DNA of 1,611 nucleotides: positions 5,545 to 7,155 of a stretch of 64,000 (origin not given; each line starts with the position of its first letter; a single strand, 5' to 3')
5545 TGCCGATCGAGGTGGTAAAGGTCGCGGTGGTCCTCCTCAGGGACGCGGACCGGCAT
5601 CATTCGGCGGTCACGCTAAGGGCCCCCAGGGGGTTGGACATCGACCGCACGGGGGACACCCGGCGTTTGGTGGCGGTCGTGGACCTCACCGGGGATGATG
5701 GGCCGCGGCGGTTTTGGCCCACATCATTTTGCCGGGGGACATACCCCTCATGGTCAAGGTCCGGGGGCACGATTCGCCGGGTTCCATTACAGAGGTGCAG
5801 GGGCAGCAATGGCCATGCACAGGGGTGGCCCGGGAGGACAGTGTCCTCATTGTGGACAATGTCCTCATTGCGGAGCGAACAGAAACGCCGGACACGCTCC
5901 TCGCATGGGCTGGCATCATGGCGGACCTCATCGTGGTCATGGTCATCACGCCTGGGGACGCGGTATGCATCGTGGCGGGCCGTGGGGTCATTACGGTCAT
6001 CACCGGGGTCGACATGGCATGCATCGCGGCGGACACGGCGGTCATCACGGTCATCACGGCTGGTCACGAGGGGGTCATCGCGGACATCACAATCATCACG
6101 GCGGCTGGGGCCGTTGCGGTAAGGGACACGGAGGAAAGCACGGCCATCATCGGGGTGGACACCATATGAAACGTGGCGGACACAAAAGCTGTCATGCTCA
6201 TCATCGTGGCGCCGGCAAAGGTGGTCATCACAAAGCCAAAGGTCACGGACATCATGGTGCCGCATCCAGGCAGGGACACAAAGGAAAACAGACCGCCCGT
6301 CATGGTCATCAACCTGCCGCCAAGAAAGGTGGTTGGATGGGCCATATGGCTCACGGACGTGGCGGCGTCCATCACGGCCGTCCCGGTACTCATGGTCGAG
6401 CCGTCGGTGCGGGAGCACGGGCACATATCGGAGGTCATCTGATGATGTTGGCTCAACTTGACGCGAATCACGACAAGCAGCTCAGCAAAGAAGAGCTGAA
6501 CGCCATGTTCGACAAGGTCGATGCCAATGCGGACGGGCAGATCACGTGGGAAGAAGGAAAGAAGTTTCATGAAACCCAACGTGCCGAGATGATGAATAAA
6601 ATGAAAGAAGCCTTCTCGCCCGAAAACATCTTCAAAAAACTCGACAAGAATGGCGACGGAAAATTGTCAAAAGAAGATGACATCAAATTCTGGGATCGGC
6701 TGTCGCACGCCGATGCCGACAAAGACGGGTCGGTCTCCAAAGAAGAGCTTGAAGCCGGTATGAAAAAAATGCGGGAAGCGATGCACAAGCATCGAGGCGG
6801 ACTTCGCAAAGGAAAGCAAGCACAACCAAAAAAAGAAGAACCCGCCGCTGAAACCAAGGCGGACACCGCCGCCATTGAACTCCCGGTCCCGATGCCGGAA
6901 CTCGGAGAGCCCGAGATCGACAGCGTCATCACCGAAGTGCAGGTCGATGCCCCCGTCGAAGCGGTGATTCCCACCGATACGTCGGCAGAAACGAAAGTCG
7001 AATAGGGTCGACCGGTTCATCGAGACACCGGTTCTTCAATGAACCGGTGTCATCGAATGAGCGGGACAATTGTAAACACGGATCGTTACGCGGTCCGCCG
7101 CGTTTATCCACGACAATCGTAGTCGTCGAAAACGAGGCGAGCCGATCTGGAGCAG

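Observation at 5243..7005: Extremely His/Gly-rich protein with four canonical EF-hands, directly upstream of a metal-sensor-like two-component system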

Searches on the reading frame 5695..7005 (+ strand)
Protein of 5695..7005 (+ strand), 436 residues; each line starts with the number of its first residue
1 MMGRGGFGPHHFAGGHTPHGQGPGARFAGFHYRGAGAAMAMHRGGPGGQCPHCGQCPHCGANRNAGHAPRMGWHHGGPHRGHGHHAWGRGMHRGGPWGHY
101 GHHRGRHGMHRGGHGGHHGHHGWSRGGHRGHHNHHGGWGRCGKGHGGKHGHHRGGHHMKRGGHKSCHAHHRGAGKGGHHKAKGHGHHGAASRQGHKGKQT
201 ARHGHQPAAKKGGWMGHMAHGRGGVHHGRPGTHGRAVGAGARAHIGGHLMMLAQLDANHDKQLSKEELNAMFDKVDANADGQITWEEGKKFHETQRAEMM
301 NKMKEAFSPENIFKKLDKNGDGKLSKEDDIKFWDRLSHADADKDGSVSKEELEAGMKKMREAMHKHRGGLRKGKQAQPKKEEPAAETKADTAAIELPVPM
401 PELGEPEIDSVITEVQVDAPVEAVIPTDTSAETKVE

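Call 5: search_protein_families(library=pfam, proteins=[window:5695-7005:+], max_evalue=0.01)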
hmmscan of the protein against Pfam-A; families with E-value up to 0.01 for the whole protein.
window:5695-7005:+ (436 aa): 5 families
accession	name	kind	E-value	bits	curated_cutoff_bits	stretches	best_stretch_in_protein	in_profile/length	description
PF13202.12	EF-hand_5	-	6.3e-17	60.6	25.9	3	268-287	1-20/25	EF hand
PF00036.39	EF-hand_1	-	2.3e-16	58.5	25.4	3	336-359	6-29/29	EF hand domain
PF13405.12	EF-hand_6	-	4.5e-13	48.1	25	1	311-328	4-21/30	EF-hand domain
PF13499.12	EF-hand_7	-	9.8e-12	45.5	30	1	255-287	31-61/67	EF-hand domain pair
PF13833.12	EF-hand_8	-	2.4e-07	30.8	28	1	261-287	19-46/54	EF-hand domain pair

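Call 6: find_encoding_contigs(protein=window:5695-7005:+, flank=10000, max_places=6)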
Protein window:5695-7005:+ (436 aa): no gene with exactly this product is on record in the collection.
